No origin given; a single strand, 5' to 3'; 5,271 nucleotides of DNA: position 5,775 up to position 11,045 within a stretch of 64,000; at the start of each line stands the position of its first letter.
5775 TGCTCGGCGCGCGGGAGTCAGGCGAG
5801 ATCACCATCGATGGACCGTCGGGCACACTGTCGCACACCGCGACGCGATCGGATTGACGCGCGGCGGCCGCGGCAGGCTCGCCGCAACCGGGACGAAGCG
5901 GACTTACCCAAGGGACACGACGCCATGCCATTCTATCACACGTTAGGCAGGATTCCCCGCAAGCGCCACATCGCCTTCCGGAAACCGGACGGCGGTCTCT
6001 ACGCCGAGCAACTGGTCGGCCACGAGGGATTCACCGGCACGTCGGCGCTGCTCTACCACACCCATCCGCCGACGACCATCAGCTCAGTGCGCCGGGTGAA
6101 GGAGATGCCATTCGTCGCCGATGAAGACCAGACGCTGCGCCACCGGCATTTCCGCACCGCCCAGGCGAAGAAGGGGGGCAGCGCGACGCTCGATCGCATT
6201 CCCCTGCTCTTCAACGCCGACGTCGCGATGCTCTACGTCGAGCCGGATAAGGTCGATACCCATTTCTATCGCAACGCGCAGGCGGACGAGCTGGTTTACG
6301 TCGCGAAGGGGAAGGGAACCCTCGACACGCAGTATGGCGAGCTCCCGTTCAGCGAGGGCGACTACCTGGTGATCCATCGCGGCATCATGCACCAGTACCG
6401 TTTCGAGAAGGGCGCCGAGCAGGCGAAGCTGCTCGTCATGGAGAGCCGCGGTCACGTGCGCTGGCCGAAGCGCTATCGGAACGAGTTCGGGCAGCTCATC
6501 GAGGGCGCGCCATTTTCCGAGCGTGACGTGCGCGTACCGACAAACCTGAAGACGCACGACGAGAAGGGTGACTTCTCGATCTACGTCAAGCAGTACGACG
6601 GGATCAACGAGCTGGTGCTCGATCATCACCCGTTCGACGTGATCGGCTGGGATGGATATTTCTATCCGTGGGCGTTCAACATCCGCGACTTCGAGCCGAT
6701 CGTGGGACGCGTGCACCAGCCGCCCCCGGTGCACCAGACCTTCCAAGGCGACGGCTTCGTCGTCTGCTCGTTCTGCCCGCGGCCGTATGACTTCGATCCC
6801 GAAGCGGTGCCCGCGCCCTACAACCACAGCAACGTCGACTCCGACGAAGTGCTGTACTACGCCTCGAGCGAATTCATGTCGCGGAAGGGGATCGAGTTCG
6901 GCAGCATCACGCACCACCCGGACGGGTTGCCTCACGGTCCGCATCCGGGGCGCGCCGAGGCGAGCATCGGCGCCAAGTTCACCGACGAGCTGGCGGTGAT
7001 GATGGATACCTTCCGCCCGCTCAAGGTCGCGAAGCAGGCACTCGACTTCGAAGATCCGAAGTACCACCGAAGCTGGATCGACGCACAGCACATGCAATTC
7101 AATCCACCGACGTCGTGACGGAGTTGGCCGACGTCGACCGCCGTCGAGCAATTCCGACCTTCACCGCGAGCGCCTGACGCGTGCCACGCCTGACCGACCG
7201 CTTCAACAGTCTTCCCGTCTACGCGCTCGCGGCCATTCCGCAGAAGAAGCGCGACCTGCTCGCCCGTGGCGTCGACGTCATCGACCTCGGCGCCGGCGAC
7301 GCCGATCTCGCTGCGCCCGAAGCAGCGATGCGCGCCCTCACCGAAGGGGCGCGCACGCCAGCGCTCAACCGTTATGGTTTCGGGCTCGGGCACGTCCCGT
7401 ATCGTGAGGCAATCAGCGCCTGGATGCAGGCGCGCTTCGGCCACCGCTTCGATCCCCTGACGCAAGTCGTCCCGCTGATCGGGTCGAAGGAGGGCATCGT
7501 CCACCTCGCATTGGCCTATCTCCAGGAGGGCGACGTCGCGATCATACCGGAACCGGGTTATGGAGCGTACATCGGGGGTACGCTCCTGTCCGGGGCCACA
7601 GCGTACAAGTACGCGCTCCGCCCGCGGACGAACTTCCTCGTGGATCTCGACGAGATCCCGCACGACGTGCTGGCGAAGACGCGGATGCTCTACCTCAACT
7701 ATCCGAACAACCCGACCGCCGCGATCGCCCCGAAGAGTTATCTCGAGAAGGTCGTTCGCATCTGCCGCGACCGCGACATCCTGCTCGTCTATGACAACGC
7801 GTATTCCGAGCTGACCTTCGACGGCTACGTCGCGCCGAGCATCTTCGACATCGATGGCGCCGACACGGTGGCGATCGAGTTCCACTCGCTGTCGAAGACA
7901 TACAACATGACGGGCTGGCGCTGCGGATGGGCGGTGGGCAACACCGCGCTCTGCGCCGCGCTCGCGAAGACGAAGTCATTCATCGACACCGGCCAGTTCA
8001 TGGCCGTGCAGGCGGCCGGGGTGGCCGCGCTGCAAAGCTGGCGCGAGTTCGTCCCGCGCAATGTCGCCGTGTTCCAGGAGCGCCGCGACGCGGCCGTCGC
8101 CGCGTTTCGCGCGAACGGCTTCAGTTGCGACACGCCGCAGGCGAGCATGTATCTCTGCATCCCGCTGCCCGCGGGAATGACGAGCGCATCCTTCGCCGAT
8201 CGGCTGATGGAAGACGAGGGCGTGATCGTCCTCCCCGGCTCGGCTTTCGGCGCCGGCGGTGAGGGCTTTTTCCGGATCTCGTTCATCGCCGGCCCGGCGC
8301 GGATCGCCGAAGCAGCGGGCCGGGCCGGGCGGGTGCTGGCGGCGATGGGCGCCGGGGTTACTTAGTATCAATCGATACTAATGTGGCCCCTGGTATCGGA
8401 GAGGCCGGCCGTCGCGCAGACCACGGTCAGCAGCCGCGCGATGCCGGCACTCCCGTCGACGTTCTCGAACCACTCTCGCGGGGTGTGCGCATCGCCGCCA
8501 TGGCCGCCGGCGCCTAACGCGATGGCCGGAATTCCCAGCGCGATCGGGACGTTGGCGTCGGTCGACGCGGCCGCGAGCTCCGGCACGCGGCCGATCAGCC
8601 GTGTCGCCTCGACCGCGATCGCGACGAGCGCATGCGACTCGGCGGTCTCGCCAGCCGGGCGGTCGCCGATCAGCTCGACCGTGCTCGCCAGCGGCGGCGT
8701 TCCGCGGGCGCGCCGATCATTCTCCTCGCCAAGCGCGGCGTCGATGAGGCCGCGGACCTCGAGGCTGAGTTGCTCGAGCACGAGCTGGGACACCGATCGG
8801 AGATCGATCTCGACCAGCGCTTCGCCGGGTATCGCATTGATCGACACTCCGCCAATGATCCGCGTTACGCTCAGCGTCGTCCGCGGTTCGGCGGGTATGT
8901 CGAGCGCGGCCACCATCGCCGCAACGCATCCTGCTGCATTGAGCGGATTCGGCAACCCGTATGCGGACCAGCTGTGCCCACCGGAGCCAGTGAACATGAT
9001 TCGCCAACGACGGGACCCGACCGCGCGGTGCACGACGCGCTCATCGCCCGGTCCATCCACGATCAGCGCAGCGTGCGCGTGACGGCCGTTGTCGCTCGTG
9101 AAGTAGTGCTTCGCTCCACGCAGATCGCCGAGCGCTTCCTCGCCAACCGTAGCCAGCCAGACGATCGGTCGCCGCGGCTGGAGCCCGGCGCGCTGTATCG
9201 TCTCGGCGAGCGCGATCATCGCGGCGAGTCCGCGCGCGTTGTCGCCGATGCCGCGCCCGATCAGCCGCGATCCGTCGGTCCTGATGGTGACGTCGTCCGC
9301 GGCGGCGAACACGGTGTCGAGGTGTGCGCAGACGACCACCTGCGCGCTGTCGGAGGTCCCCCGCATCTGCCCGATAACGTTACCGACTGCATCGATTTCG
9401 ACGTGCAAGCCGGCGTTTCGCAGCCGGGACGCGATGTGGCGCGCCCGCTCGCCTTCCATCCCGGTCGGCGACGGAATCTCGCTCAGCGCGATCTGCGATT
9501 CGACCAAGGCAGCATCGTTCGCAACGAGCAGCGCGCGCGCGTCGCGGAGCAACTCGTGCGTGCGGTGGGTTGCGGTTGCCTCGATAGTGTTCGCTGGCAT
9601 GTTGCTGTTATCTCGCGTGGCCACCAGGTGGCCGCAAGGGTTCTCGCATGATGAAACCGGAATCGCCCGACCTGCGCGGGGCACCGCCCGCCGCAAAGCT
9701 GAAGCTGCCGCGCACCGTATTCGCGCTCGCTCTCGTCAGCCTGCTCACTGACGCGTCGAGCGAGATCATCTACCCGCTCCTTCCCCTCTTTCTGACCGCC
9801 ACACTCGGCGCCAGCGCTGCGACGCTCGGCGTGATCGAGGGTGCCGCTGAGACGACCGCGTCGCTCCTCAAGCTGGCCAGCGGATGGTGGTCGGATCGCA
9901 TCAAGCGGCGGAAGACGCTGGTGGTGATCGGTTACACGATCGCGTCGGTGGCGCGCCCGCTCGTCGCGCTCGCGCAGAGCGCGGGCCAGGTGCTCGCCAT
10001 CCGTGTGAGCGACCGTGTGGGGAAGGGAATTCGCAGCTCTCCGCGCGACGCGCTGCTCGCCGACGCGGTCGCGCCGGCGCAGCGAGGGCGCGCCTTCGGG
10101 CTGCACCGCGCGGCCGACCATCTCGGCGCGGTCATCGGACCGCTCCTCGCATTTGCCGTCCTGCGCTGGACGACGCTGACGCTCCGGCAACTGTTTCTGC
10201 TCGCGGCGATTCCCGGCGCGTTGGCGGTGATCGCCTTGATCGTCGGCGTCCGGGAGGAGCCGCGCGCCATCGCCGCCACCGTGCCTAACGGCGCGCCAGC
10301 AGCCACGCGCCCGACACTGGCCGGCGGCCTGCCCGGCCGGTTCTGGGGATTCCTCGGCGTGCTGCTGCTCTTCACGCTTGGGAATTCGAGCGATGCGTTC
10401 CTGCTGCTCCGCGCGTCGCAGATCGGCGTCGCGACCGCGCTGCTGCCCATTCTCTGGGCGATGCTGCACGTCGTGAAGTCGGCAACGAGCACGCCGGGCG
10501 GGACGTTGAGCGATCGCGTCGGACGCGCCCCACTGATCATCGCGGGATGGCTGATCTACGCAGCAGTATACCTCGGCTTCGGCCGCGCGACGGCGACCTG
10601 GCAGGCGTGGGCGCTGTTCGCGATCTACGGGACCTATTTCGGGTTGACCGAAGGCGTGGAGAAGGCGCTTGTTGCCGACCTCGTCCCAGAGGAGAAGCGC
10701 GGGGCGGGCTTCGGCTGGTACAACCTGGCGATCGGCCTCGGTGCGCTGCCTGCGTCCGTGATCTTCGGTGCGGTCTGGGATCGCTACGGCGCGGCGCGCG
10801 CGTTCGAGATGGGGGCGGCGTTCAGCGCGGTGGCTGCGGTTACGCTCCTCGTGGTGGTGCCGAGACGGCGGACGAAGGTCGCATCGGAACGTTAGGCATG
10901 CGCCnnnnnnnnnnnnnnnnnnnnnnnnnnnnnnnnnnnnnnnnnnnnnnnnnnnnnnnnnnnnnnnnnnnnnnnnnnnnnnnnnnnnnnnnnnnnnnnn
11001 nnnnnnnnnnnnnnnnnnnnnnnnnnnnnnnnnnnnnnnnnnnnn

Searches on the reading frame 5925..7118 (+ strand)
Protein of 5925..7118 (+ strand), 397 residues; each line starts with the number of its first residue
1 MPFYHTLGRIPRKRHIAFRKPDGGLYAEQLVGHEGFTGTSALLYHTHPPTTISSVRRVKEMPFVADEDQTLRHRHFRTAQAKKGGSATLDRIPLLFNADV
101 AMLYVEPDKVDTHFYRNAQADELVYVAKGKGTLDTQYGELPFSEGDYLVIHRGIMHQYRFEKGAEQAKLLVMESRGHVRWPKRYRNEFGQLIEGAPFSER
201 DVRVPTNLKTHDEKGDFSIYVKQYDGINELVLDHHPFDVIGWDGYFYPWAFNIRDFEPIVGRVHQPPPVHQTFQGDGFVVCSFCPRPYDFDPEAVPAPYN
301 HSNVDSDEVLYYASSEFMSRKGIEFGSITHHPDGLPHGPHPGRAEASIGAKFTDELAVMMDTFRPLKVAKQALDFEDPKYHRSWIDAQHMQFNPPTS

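Call 13: search_protein_families(library=ncbifam, proteins=[window:5925-7118:+])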
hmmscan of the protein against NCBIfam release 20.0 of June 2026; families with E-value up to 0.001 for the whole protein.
window:5925-7118:+ (397 aa): 1 family
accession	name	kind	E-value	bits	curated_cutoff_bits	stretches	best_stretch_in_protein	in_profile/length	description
TIGR01015.1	hmgA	equivalog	5.6e-12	45.1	510.75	1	104-384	132-422/429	homogentisate 1,2-dioxygenase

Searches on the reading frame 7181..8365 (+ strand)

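Call 13: search_protein_families(library=ncbifam, proteins=[window:7181-8365:+])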
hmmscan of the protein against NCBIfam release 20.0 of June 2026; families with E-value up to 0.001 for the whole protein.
window:7181-8365:+ (394 aa): 74 families (the best 25 are shown)
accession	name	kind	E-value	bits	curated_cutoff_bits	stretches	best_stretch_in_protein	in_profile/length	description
NF006756.0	PRK09276.1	subfamily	8.5e-136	452.9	507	1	4-381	4-381/387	LL-diaminopimelate aminotransferase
TIGR03540.1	DapC_direct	equivalog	9.5e-135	449.4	593.25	1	4-382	2-380/383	LL-diaminopimelate aminotransferase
NF004611.0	PRK05942.1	equivalog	1.1e-109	367.1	628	1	5-381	9-385/394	aspartate aminotransferase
NF005613.0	PRK07366.1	equivalog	3.9e-101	338.9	486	1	3-385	2-387/391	LL-diaminopimelate aminotransferase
NF005815.0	PRK07681.1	equivalog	4.7e-97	325.5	545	1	7-377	8-377/399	LL-diaminopimelate aminotransferase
NF005977.0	PRK08068.1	subfamily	8.3e-96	321.6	494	1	6-384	7-385/391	transaminase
NF006604.0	PRK09148.1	equivalog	1.9e-92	310.4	648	1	7-386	7-389/406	LL-diaminopimelate aminotransferase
NF006033.0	PRK08175.1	equivalog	5.6e-92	308.8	647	1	6-378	11-386/407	alanine transaminase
NF006387.0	PRK08636.1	equivalog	5e-85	285.9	675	1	6-381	8-393/403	LL-diaminopimelate aminotransferase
NF004937.0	PRK06290.1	equivalog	6.4e-75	252.4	585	1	30-336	43-347/410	LL-diaminopimelate aminotransferase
TIGR03537.1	DapC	equivalog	1.3e-73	247.9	453.6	1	33-375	2-340/350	succinyldiaminopimelate transaminase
NF041364.1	GntC_guanitoxin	equivalog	1.5e-70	237.8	415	1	34-382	1-353/356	guanitoxin biosynthesis PLP-dependent (S)-gamma-hydroxy-L-arginine cyclodehydratase GntC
NF004770.0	PRK06108.1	subfamily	4.8e-62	210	422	1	32-387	37-393/396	pyridoxal phosphate-dependent aminotransferase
NF005855.0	PRK07777.1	equivalog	1.9e-55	188.8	553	1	27-379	24-381/391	pyridoxal phosphate-dependent aminotransferase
NF041091.1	asp_aminotase_Arch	equivalog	1.2e-53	182.3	550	1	18-380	14-369/376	aspartate aminotransferase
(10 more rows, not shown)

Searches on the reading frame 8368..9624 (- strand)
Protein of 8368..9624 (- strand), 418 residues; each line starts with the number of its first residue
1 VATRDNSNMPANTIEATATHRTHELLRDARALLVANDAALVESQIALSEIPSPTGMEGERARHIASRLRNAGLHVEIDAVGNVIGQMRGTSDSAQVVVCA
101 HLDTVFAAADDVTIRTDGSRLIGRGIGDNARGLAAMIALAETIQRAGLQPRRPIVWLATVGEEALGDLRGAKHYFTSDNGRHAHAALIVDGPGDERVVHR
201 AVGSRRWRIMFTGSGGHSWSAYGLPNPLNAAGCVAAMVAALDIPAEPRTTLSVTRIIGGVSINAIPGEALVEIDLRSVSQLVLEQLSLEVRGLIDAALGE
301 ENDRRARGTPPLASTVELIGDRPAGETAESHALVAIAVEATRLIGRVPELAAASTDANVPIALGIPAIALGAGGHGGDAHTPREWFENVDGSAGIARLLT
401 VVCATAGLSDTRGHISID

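Call 13: search_protein_families(library=ncbifam, proteins=[window:8368-9624:-])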
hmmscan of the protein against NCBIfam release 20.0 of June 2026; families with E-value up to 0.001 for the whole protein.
window:8368-9624:- (418 aa): 51 families (the best 25 are shown)
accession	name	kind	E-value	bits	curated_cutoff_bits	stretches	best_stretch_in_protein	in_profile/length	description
TIGR01900.1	dapE-gram_pos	equivalog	1.7e-26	93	304.2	1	39-388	4-336/351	succinyl-diaminopimelate desuccinylase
TIGR01892.1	AcOrn-deacetyl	equivalog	4.8e-18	65.3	297.7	1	82-387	48-350/365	acetylornithine deacetylase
NF003367.0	PRK04443.1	equivalog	1.2e-15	57.7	363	1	46-175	15-130/349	[LysW]-lysine hydrolase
TIGR01910.1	DapE-ArgE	subfamily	1.4e-15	57.4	217.6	1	50-384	10-360/373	ArgE/DapE family deacylase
NF005710.0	PRK07522.1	subfamily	5.1e-15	55.5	412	1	91-388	66-371/391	acetylornithine deacetylase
TIGR01902.1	dapE-lys-deAc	subfamily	3.3e-14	52.9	163.1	1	47-398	6-330/340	N-acetyl-ornithine/N-acetyl-lysine deacetylase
NF009555.0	PRK13004.1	equivalog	2e-13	50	321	1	46-384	23-374/399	YgeY family selenium metabolism-linked hydrolase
NF004788.0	PRK06133.1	subfamily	2.1e-13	50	349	1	61-315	70-331/417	glutamate carboxypeptidase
NF006365.0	PRK08588.1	subfamily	2.5e-13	50.1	289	1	109-296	86-277/383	succinyl-diaminopimelate desuccinylase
NF003474.0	PRK05111.1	equivalog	2.8e-13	49.5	460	1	64-388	39-363/383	acetylornithine deacetylase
NF006399.0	PRK08651.1-2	equivalog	4e-13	49.2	381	1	40-230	6-205/405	succinyl-diaminopimelate desuccinylase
NF006402.0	PRK08651.1-5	equivalog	1.3e-12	47.4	369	1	65-387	29-349/369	succinyl-diaminopimelate desuccinylase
NF005913.0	PRK07906.1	subfamily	1.4e-12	47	382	1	56-174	39-166/442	hypothetical protein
NF058540.1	Ncarbamyl_ErtE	equivalog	1.5e-12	46.8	520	2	62-163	44-130/418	N-carbamyl-l-glutamate amidohydrolase ErtE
NF006771.0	PRK09290.1-5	subfamily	3.3e-12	45.6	399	1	62-164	41-128/413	allantoate amidohydrolase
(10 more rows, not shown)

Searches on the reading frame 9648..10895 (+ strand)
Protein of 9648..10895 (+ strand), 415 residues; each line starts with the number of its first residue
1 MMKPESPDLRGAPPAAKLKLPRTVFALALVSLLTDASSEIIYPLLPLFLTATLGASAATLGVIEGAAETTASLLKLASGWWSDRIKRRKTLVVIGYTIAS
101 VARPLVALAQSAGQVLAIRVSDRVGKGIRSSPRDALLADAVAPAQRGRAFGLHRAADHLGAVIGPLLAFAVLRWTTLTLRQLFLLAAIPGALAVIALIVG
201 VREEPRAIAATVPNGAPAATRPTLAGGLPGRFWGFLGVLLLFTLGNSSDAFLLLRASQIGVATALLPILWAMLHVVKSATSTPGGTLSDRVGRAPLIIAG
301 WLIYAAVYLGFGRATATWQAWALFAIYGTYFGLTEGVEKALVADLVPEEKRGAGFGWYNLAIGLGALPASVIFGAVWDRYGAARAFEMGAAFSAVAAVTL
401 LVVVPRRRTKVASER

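Call 13: search_protein_families(library=ncbifam, proteins=[window:9648-10895:+])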
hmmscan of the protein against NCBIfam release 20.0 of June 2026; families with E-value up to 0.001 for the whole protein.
window:9648-10895:+ (415 aa): 30 families (the best 25 are shown)
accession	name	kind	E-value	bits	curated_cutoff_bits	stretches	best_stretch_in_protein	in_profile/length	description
TIGR00880.1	2_A_01_02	superfamily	4e-21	75.6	131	2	77-199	17-136/141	multidrug resistance protein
TIGR00881.1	2A0104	subfamily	7.5e-17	61.4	407.75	2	257-403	30-169/379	phosphoglycerate transporter protein PgtP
TIGR00895.1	2A0115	subfamily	1.6e-12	47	418.55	2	23-199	17-190/398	aromatic acid/H+ symport family MFS transporter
NF012174.0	tet_MFS_A_B_C_D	equivalog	2.1e-12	46.6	475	2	259-410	38-184/382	Tet(A)/Tet(B)/Tet(C) family tetracycline efflux MFS transporter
NF008650.1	PRK11646.1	equivalog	3.3e-12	46.1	469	2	37-175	25-162/400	multidrug efflux MFS transporter MdtH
TIGR00883.1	2A0106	subfamily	1.2e-11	44.4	443.45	2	272-392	269-394/400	metabolite/H+ symporter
NF038077.1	MFS_export_MxcK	equivalog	2.9e-09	36.4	525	1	37-292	26-275/405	myxochelin export MFS transporter MxcK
NF007372.0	PRK09874.1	equivalog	3.4e-09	36.3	571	2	251-404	36-193/408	multidrug efflux MFS transporter MdtG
NF049980.1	SfMCT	equivalog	1.3e-07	30.7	320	1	260-392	33-165/378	L-lactate MFS transporter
TIGR00899.1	2A0120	subfamily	1.8e-07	30.6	522.3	1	27-403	2-373/375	sugar efflux transporter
TIGR00894.1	2A0114euk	subfamily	2.6e-07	29.6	626.45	1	59-206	77-224/465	Na(+)-dependent inorganic phosphate cotransporter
TIGR00893.1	2A0114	subfamily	3.3e-07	29.6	395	1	49-206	20-174/399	D-galactonate transporter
NF012207.0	tet_MFS_H_J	exception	7.4e-07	28.5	700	1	268-400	48-176/392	Tet(H)/Tet(J) family tetracycline efflux MFS transporter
NF012194.0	tet_MFS_J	exception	7.7e-07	28.4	870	0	268-412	48-188/398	tetracycline efflux MFS transporter Tet(J)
NF008654.0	PRK11652.1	equivalog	1.5e-06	27.3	479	1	285-410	65-190/397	multidrug efflux MFS transporter EmrD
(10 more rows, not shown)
